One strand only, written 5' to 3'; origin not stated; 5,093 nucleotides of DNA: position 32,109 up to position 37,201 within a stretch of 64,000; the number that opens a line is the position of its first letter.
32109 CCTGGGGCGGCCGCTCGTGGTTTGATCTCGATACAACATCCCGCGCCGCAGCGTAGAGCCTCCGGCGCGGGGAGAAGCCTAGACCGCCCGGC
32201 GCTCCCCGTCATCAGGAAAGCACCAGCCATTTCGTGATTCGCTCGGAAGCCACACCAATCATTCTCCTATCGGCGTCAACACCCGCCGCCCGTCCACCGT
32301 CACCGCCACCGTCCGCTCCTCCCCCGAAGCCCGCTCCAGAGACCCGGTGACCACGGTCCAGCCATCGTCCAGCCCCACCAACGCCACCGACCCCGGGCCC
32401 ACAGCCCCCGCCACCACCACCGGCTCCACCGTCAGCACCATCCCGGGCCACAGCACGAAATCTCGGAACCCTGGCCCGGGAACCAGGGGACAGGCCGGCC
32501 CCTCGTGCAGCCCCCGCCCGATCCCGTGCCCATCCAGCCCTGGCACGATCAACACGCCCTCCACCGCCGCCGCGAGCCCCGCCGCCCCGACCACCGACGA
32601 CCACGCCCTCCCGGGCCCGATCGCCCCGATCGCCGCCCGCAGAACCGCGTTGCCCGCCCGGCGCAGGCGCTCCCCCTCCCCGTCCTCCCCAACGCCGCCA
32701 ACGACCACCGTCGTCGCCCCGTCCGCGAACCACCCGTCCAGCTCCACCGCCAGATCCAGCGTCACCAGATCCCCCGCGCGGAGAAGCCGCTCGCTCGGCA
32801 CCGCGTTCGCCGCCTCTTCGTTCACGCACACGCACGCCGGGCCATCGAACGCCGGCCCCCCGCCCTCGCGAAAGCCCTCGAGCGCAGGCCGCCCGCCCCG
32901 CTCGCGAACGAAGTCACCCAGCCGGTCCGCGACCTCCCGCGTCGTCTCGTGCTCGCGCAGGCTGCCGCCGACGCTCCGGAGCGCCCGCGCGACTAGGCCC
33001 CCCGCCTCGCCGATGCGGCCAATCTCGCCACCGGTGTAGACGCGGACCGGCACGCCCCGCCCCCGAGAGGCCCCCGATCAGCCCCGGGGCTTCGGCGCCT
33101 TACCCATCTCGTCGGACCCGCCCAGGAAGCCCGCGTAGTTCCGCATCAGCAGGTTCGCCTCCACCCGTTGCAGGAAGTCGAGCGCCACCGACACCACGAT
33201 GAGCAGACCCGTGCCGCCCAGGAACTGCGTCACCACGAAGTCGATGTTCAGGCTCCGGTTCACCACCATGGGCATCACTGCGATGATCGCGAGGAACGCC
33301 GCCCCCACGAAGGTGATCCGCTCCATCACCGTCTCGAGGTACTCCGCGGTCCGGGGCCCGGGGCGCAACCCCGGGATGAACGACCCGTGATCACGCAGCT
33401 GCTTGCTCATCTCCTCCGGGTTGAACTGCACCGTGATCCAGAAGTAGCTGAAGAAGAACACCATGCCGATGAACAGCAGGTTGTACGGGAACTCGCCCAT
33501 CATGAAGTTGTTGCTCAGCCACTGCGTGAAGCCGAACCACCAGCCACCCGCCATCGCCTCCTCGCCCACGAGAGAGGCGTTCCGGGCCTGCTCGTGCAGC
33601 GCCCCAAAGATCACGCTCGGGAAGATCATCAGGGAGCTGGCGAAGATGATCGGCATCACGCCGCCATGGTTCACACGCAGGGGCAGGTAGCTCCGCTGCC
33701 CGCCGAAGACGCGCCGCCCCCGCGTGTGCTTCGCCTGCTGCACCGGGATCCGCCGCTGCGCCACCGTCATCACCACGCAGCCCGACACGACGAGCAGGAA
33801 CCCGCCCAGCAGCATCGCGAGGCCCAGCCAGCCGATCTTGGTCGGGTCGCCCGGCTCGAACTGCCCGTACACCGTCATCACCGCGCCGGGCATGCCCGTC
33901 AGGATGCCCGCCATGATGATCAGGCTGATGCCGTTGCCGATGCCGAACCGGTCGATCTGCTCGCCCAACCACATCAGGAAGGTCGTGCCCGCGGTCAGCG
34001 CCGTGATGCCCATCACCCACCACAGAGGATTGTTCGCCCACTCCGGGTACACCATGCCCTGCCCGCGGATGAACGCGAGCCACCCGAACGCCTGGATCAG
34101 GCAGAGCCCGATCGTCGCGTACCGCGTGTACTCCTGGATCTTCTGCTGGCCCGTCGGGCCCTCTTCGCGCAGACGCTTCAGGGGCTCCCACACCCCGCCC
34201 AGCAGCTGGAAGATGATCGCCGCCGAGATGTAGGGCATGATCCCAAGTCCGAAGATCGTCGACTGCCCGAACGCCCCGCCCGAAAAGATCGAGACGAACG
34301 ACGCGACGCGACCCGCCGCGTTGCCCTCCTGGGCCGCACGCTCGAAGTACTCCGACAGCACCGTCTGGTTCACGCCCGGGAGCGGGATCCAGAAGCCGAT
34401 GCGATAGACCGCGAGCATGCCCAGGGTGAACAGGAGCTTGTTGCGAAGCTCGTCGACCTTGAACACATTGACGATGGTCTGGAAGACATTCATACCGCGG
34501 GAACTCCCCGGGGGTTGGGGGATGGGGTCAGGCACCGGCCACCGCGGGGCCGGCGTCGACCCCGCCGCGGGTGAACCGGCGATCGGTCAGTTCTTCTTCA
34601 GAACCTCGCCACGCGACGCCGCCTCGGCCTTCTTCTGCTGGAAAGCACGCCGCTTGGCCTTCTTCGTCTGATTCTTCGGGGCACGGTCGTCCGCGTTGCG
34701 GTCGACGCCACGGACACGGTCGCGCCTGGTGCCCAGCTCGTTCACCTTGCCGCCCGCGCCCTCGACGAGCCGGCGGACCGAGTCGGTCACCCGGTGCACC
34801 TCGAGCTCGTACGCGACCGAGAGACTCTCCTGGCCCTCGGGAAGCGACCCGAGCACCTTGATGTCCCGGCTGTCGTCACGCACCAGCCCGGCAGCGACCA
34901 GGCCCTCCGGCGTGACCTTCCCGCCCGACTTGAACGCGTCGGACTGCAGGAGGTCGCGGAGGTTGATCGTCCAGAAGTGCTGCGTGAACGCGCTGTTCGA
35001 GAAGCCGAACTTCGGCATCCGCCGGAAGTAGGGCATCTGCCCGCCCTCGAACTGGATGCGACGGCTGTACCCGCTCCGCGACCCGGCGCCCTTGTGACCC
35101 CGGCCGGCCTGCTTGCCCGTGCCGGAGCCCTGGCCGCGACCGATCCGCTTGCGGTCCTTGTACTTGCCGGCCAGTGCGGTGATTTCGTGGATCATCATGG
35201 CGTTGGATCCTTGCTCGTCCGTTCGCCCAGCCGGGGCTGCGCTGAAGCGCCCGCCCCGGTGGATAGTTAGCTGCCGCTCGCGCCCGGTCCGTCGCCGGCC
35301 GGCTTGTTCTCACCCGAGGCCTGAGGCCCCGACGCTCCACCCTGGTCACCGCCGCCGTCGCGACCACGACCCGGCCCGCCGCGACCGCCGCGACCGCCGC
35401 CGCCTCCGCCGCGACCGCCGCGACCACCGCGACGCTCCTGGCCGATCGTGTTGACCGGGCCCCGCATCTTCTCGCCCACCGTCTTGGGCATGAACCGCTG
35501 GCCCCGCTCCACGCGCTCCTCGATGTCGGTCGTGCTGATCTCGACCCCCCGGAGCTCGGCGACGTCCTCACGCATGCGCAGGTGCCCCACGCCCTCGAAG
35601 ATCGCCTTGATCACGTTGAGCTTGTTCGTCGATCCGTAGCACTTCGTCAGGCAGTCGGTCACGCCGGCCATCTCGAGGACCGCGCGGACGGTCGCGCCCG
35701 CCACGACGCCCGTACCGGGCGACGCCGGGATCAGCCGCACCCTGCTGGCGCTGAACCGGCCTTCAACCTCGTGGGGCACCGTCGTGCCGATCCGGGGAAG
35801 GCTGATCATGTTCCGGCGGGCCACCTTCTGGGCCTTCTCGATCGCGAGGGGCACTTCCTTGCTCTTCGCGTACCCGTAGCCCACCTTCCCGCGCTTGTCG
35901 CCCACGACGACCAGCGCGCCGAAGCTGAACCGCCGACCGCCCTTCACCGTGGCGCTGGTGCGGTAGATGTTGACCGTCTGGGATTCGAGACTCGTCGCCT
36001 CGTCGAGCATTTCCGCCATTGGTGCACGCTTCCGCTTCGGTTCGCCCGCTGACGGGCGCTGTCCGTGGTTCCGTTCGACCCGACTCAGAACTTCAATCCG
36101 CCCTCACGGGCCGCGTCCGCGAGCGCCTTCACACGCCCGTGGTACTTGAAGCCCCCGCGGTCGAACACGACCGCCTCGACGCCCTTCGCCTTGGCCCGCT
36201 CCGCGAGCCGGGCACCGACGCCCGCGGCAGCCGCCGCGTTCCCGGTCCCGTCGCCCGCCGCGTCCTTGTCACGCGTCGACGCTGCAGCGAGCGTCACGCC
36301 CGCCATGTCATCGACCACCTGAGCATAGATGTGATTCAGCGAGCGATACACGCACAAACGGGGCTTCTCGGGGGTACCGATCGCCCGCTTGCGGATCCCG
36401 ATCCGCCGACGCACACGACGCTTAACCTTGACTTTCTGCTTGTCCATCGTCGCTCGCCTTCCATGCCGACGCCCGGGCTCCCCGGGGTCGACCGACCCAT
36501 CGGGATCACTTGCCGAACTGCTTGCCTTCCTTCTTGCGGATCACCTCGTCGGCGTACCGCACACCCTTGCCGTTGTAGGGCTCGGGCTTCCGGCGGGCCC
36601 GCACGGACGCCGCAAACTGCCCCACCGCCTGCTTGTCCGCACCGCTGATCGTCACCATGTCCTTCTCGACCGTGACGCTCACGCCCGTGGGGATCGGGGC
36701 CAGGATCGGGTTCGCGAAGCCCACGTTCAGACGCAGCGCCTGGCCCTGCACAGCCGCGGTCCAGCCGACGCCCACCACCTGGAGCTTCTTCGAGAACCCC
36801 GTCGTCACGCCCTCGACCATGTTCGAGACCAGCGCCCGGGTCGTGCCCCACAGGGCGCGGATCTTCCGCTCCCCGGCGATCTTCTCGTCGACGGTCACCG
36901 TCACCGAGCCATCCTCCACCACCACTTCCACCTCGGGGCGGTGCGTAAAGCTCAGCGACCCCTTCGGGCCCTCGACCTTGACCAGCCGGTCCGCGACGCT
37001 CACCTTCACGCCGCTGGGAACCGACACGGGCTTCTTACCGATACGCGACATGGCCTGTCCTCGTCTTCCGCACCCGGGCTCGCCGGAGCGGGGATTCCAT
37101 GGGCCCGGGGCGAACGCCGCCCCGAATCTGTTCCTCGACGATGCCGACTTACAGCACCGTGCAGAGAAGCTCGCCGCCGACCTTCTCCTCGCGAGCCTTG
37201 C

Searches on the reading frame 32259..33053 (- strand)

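Call 80: search_protein_families(library=pfam, proteins=[window:32259-33053:-], max_evalue=0.001)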
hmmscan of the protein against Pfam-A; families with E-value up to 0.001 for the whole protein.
window:32259-33053:- (264 aa): 1 family
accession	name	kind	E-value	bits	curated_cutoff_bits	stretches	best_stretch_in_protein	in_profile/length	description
PF00557.29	Peptidase_M24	-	1.1e-27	97.7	23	1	14-215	3-192/208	Metallopeptidase family M24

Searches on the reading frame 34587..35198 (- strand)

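Call 80: search_protein_families(library=pfam, proteins=[window:34587-35198:-], max_evalue=0.001)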
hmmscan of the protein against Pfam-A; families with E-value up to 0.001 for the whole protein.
window:34587-35198:- (203 aa): 1 family
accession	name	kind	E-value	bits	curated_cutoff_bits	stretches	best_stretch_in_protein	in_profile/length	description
PF00828.25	Ribosomal_L27A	-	2.2e-08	34.9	21.5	1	79-152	3-71/72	Ribosomal proteins 50S-L15, 50S-L18e, 60S-L27A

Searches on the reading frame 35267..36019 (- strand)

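Call 80: search_protein_families(library=pfam, proteins=[window:35267-36019:-], max_evalue=0.001)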
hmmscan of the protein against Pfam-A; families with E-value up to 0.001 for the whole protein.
window:35267-36019:- (250 aa): 2 families
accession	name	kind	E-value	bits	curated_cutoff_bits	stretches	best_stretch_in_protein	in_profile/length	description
PF03719.21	Ribosomal_S5_C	-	7e-28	96.3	21.5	1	87-157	1-71/71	Ribosomal protein S5, C-terminal domain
PF00333.26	Ribosomal_S5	-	8.2e-24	83.8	27.1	1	11-74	1-64/65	Ribosomal protein S5, N-terminal domain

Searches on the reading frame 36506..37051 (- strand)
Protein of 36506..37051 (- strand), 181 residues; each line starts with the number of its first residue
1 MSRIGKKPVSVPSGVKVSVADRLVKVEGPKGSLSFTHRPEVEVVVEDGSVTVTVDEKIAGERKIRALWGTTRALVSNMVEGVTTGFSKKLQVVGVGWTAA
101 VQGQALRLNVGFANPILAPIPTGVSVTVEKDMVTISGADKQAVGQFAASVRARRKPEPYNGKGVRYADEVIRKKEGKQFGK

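Call 80: search_protein_families(library=pfam, proteins=[window:36506-37051:-], max_evalue=0.001)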
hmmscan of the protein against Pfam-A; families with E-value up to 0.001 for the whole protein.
window:36506-37051:- (181 aa): 1 family
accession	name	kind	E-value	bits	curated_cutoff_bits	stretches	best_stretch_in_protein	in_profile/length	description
PF00347.28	Ribosomal_L6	-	1.4e-35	122.3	27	2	11-85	1-80/80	Ribosomal protein L6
